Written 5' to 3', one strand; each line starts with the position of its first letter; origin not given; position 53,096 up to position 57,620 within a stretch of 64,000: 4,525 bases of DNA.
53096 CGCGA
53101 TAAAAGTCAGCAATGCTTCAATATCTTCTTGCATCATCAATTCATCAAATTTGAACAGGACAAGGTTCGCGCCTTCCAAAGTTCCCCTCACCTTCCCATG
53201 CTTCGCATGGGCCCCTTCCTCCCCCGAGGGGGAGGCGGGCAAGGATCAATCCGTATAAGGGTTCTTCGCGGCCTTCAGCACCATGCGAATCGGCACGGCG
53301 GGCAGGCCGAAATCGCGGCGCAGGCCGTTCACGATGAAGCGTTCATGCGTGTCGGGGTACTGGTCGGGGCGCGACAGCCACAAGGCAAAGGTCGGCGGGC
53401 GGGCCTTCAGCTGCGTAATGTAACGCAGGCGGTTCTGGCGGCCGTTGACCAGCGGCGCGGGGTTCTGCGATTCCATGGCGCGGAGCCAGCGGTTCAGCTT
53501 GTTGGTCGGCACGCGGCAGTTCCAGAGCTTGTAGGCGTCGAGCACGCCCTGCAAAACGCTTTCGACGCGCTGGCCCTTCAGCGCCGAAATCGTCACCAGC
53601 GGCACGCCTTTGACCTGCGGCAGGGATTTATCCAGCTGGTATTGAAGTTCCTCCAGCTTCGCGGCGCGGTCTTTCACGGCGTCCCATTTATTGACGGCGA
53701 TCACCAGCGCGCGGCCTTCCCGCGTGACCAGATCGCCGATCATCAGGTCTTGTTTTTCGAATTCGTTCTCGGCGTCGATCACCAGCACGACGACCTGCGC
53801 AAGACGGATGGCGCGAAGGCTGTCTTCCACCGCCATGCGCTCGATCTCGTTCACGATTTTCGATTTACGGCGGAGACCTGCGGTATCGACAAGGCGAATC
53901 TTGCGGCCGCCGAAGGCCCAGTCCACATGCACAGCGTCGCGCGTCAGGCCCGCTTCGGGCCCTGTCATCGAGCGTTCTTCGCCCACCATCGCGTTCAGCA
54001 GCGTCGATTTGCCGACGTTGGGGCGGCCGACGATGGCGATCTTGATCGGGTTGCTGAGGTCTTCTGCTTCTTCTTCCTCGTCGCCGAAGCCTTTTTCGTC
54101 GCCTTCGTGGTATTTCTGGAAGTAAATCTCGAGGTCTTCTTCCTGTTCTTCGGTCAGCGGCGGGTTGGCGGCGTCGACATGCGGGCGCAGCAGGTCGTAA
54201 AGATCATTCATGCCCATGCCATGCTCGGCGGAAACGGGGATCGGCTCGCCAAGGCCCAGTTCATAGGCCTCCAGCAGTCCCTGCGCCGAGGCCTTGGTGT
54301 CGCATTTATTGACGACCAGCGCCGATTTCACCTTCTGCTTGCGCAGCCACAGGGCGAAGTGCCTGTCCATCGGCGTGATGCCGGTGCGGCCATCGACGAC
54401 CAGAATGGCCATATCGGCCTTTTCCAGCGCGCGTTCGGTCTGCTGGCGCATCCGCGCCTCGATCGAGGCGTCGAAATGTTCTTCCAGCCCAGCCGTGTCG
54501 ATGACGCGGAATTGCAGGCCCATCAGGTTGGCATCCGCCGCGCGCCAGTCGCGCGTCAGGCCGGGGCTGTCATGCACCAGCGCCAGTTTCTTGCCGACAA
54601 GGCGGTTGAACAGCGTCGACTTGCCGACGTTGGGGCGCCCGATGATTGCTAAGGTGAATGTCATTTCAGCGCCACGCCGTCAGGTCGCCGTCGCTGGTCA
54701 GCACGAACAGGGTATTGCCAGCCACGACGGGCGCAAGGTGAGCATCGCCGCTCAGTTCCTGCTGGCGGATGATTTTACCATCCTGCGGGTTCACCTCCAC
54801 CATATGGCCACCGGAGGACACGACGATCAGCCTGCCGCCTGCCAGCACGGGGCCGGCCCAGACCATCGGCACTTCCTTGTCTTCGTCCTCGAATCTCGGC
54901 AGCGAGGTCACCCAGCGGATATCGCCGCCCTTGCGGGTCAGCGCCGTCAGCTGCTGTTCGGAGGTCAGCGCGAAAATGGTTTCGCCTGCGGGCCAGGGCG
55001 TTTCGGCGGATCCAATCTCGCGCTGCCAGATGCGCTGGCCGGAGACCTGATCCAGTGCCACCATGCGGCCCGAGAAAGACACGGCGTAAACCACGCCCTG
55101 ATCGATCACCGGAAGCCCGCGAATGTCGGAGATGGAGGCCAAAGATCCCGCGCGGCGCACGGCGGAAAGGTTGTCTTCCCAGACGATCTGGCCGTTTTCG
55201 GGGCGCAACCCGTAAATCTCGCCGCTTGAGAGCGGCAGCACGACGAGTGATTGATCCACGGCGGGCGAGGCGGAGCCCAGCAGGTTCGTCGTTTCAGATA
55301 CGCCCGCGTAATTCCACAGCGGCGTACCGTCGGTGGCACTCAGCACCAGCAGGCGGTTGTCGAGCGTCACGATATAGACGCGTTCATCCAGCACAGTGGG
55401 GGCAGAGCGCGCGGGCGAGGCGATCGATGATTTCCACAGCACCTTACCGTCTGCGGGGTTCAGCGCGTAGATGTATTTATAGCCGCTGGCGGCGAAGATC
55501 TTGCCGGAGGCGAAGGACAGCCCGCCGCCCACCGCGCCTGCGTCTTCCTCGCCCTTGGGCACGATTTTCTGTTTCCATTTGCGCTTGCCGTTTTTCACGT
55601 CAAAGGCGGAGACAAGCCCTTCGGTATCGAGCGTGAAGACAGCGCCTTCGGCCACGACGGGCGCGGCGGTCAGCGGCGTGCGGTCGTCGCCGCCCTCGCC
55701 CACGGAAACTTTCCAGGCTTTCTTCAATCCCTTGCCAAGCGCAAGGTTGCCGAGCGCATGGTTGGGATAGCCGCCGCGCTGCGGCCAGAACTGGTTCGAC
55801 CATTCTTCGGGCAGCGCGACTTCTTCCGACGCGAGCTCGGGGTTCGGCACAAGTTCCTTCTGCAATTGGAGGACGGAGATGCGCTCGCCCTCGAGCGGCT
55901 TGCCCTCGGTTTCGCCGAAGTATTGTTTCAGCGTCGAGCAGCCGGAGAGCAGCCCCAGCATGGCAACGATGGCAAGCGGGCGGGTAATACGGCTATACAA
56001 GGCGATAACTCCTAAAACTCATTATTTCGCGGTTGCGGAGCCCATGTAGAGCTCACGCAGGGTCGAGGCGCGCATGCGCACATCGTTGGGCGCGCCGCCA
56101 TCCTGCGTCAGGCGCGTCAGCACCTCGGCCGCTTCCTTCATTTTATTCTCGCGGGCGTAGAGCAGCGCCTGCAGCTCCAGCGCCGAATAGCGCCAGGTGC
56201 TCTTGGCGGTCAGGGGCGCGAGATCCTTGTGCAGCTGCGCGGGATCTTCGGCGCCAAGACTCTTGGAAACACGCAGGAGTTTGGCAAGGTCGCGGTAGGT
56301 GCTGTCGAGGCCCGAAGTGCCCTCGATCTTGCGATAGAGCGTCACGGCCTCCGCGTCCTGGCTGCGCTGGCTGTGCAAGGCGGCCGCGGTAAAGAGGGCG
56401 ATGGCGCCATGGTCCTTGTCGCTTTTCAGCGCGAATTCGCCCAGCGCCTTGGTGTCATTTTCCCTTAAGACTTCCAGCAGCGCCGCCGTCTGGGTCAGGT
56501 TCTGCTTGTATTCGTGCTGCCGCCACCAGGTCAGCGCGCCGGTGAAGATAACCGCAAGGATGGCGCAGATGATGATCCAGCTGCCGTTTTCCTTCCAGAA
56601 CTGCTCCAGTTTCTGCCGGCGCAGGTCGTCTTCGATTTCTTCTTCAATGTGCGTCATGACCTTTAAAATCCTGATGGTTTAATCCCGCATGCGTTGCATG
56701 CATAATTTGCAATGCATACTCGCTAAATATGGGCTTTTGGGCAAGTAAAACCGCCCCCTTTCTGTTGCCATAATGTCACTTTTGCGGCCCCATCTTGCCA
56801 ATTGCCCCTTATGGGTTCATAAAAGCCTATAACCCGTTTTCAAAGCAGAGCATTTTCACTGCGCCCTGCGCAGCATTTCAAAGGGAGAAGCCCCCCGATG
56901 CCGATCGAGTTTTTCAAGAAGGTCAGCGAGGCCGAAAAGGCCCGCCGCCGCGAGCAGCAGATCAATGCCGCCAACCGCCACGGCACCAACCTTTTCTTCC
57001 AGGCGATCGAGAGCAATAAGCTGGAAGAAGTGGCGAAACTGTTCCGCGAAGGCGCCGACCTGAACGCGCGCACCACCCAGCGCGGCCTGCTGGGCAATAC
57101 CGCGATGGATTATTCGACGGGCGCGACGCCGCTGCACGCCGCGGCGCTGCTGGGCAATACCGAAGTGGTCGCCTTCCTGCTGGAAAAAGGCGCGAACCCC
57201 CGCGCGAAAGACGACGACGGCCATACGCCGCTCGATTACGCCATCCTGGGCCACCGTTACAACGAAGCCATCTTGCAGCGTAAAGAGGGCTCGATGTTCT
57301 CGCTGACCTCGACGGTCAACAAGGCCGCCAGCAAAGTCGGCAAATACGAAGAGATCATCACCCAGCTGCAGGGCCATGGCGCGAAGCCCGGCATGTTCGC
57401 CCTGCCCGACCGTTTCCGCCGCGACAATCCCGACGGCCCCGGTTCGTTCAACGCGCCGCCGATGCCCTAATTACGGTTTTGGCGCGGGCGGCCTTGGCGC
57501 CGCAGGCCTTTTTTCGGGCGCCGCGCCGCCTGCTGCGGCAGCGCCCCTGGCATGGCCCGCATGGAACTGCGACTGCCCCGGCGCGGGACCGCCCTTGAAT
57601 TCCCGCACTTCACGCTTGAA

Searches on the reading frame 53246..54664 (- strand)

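Call 8: search_protein_families(library=pfam, proteins=[window:53246-54664:-], max_evalue=0.01)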
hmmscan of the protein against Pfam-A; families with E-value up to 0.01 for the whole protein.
window:53246-54664:- (472 aa): 25 families
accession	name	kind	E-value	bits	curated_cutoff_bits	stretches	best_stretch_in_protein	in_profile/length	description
PF01926.29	MMR_HSR1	-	2.4e-54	182.7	21.9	2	5-120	2-113/113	50S ribosome-binding GTPase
PF02421.24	FeoB_N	-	6.5e-29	100.9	27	2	208-372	2-154/156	Ferrous iron transport protein B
PF00009.33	GTP_EFTU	-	3.2e-27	95.8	26.5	2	207-376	4-184/188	Elongation factor Tu GTP binding domain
PF14714.11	KH_dom-like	-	2.7e-24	85.7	27.3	1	384-464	1-81/81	KH-domain-like of EngA bacterial GTPase enzymes, C-terminal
PF00350.29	Dynamin_N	-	6e-12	46.3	27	1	209-247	1-38/168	Dynamin family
PF00071.28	Ras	-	9.5e-12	45.2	21.6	2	208-376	1-158/162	Ras family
PF04548.22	AIG1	-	2.4e-11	43.8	27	1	208-308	2-102/212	AIG1 family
PF03193.22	RsgA_GTPase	-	1.7e-10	41.5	30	0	203-234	104-134/174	RsgA GTPase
PF08477.19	Roc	-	2.1e-09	38.1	27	1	5-122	2-119/119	Ras of Complex, Roc, domain of DAPkinase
PF13238.12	AAA_18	-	3.1e-06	28.1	29.4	1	209-298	1-79/128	AAA domain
PF00005.33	ABC_tran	-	5e-06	27.6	25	0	208-235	13-40/137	ABC transporter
PF13479.12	AAA_24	-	2e-05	25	27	0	4-91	4-71/195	AAA domain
PF00025.27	Arf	-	3.9e-05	23.6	22.3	0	205-372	13-168/174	ADP-ribosylation factor family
PF13401.12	AAA_22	-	8.9e-05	23.3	27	0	5-91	8-91/130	AAA domain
PF02492.25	cobW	-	0.00018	21.6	20.7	0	274-347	104-172/180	CobW/HypB/UreG, nucleotide-binding domain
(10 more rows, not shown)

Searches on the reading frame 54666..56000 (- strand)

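Call 8: search_protein_families(library=pfam, proteins=[window:54666-56000:-], max_evalue=0.01)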
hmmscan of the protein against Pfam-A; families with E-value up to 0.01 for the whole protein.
window:54666-56000:- (444 aa): 4 families
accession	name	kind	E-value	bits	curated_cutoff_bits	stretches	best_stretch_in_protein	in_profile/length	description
PF13360.13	PQQ_2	-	8.6e-69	232.2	27.6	3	128-364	3-232/233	Outer membrane protein assembly factor BamB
PF13570.13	Beta-prop_ACSF4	-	1.2e-22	81.2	133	2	126-275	69-209/329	Beta-alanine-activating enzyme, beta-propeller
PF01011.28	PQQ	-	2.9e-16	59.7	26.7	1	91-186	26-135/595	Glucose/ethanol/alcohol dehydrogenase, beta-propeller domain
PF25293.1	Beta-prop_EMC1_N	-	6.7e-08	32.9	34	0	165-280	31-149/219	EMC1 N-terminal beta-propeller domain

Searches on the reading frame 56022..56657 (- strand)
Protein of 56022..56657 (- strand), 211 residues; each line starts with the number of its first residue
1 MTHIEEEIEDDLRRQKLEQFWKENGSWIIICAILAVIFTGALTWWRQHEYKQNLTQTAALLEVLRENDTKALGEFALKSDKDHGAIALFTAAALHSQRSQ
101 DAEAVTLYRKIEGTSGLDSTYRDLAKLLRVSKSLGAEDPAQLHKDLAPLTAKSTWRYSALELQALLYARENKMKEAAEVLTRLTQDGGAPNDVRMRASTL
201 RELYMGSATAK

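Call 8: search_protein_families(library=pfam, proteins=[window:56022-56657:-], max_evalue=0.01)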
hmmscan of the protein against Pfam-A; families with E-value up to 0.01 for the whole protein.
window:56022-56657:- (211 aa): 3 families
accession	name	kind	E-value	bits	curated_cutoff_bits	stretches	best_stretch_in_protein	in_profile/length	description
PF09976.15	TPR_21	-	3.3e-06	27.4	25.5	1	19-177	2-166/193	Tetratricopeptide repeat-like domain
PF13432.12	TPR_16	-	0.00071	20.4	32.7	0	74-111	21-57/65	Tetratricopeptide repeat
PF13176.12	TPR_7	-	0.0023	18.3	27.9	0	159-182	1-24/36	Tetratricopeptide repeat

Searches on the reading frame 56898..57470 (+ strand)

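Call 79: search_protein_families(library=pfam, proteins=[window:56898-57470:+], max_evalue=0.01)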
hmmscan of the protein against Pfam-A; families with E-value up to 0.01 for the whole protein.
window:56898-57470:+ (190 aa): 5 families
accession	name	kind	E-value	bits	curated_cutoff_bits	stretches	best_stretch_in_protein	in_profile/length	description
PF00023.36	Ank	-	2.9e-15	55.9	21.1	1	75-106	2-33/33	Ankyrin repeat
PF13857.12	Ank_5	-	5.3e-14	52.6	27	1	75-115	16-56/56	Ankyrin repeats (many copies)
PF12796.13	Ank_2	-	1.1e-13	52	27.3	1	34-119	2-72/90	Ankyrin repeats (3 copies)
PF13637.12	Ank_4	-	5.5e-12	46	22.7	1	79-121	1-43/50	Ankyrin repeats (many copies)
PF13606.12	Ank_3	-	8.4e-11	41.4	22.3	1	75-102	2-29/30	Ankyrin repeat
